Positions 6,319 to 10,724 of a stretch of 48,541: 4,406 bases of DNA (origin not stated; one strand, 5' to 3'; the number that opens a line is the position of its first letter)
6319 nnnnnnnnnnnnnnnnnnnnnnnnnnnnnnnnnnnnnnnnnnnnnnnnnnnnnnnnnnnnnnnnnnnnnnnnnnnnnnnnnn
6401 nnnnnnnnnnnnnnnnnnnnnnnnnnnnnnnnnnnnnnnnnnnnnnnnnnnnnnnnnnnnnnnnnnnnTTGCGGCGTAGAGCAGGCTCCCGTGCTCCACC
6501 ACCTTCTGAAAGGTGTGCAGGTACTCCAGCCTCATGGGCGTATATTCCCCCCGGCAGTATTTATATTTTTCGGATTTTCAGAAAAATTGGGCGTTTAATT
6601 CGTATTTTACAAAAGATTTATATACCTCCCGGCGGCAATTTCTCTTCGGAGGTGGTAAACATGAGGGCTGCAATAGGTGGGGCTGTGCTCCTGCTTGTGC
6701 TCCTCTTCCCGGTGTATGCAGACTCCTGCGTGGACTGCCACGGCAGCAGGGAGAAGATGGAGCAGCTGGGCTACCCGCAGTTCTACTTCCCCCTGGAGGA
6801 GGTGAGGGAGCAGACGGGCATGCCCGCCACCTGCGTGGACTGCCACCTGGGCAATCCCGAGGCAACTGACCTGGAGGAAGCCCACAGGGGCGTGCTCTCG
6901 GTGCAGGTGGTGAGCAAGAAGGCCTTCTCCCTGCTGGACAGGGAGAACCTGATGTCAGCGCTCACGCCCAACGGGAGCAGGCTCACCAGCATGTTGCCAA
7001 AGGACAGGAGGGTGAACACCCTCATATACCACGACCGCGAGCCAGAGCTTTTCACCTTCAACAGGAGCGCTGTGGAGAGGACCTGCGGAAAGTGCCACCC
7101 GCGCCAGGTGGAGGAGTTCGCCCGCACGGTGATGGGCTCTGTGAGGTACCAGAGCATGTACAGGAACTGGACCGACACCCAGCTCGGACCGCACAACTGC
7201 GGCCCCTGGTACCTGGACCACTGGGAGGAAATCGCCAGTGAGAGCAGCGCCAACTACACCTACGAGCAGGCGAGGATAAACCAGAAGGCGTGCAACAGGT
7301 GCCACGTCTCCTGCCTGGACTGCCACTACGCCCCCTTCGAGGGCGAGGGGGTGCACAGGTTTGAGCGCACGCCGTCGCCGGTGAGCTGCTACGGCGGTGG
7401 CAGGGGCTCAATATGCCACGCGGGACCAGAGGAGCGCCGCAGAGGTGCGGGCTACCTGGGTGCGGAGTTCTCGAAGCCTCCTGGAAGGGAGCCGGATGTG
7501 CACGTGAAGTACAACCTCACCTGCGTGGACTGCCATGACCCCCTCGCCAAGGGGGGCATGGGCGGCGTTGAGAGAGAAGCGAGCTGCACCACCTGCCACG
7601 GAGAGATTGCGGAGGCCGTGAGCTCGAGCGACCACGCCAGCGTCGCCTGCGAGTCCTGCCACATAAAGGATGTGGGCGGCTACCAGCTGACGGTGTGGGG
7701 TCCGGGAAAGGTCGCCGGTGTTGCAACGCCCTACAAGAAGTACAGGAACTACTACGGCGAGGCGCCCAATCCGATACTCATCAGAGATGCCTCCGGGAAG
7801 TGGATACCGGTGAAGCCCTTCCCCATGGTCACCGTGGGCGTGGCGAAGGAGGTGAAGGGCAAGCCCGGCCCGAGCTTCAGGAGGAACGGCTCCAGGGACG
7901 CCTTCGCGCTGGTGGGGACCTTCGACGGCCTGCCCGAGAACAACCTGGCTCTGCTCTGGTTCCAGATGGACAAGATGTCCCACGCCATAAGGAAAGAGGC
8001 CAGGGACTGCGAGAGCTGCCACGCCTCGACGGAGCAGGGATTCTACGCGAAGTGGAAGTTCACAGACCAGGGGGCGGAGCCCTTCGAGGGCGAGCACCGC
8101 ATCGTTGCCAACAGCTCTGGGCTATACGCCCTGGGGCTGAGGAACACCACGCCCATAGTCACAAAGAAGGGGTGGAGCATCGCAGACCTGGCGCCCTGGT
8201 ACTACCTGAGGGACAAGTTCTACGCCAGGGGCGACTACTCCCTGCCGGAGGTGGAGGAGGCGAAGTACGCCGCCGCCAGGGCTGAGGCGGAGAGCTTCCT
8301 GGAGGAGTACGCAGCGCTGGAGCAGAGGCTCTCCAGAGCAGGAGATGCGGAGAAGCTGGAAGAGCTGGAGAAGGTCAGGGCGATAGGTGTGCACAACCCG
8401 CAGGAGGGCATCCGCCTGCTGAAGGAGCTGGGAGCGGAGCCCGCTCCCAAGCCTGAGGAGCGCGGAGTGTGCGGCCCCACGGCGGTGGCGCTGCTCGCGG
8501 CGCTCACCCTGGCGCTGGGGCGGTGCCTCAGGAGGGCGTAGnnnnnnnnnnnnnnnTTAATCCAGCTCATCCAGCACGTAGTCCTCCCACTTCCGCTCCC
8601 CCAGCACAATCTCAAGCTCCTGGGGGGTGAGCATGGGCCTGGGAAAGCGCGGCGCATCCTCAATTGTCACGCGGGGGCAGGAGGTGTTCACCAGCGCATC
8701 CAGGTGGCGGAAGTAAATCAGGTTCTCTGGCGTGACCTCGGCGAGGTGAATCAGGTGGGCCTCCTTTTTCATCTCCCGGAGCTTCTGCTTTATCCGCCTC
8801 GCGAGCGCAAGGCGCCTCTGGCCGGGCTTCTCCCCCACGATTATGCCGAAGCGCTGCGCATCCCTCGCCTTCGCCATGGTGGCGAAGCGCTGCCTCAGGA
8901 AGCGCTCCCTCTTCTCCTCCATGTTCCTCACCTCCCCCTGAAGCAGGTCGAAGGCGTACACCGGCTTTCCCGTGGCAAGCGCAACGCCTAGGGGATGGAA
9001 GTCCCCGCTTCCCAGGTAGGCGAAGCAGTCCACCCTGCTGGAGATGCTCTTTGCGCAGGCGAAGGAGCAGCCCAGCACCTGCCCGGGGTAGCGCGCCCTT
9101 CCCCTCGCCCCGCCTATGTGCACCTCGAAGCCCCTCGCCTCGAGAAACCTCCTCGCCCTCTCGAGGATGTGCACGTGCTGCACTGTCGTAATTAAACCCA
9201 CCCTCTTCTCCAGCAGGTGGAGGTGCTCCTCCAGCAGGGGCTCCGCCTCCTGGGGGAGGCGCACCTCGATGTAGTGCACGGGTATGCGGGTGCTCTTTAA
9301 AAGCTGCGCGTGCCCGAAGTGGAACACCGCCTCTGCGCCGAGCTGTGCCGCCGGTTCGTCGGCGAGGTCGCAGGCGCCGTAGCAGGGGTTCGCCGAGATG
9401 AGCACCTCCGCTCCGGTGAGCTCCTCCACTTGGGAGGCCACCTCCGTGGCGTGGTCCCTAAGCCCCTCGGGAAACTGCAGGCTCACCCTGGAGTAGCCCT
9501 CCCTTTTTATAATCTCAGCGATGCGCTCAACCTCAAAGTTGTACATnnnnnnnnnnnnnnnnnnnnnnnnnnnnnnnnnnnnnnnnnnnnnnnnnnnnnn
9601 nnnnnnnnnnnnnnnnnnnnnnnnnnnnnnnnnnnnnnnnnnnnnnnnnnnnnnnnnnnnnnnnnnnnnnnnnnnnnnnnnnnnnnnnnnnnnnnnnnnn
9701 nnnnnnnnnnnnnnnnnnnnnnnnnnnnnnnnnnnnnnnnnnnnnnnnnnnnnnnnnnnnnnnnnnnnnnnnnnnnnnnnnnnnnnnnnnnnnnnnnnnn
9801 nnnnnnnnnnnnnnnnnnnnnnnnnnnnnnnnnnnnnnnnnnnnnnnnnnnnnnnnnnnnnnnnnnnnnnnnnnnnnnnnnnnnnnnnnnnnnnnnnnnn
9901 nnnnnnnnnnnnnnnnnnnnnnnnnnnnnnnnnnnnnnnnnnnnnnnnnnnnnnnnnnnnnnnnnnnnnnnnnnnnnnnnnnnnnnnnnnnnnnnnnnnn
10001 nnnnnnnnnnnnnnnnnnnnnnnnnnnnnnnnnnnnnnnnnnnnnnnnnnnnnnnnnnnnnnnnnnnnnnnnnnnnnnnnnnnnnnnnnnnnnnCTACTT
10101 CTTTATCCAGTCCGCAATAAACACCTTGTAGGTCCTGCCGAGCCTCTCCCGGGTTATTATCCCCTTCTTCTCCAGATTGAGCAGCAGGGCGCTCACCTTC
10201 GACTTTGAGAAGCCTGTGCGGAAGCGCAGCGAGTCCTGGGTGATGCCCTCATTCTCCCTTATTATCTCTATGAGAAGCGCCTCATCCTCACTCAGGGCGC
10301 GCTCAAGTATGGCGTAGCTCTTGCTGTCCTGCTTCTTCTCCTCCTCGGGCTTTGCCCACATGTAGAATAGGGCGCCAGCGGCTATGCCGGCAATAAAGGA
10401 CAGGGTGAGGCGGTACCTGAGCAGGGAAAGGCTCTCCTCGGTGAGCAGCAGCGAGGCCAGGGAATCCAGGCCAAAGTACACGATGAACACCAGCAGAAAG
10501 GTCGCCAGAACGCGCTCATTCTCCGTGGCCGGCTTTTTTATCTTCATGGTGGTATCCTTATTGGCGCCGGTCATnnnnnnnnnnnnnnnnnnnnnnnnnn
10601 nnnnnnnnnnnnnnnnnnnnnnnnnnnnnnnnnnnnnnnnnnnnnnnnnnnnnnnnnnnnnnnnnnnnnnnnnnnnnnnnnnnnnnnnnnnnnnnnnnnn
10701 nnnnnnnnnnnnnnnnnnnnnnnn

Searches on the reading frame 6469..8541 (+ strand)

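Call 26: search_protein_families(library=pfam, proteins=[window:6469-8541:+], max_evalue=0.001)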
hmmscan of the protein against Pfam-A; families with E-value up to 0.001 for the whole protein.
window:6469-8541:+ (690 aa): 4 families
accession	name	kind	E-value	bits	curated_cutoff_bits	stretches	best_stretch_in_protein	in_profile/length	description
PF14522.11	Cytochrome_C7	-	8.7e-12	45.1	24.8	1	343-398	6-66/67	Cytochrome c7 and related cytochrome c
PF22113.1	Mtrc-MtrF_II-IV_dom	-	1.6e-09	38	30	0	81-139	117-175/176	Outer membrane cytochrome MtrC/MtrF-like, domains II/IV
PF14537.11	Cytochrom_c3_2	-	9.6e-06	26.4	25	0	344-398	1-64/79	Cytochrome c3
PF02085.21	Cytochrom_CIII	-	0.00026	21.7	22.9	0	85-128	47-84/101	Class III cytochrome C family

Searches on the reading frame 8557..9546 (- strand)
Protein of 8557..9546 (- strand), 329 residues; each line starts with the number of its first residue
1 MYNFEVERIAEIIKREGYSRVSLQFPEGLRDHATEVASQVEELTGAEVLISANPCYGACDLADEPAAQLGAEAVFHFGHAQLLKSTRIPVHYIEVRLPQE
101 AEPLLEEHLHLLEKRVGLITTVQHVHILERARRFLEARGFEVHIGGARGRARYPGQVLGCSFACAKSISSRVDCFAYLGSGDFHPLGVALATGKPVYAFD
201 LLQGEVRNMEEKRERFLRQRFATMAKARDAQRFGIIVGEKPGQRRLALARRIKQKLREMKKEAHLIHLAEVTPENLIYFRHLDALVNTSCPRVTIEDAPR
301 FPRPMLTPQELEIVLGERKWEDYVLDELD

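Call 26: search_protein_families(library=pfam, proteins=[window:8557-9546:-], max_evalue=0.001)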
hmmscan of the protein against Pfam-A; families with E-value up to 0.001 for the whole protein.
window:8557-9546:- (329 aa): 1 family
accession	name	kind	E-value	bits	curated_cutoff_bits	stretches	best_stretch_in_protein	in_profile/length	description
PF01866.22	Diphthamide_syn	-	9.8e-92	308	33.2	1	25-323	1-301/302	Putative diphthamide synthesis protein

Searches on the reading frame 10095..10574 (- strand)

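Call 26: search_protein_families(library=pfam, proteins=[window:10095-10574:-], max_evalue=0.001)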
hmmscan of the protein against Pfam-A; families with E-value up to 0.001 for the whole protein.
window:10095-10574:- (159 aa): 4 families
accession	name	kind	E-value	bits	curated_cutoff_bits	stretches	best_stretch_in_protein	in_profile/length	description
PF24034.1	DUF7343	-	2.8e-11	43.6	27.6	1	96-152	3-60/62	Domain of unknown function (DUF7343)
PF12802.13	MarR_2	-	1.9e-06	28.4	27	1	99-144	8-54/61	MarR family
PF01047.28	MarR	-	3.9e-06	27.1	24.6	1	94-144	1-51/59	MarR family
PF13412.12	HTH_24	-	1e-05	25.4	21.9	1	101-141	8-48/48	Winged helix-turn-helix DNA-binding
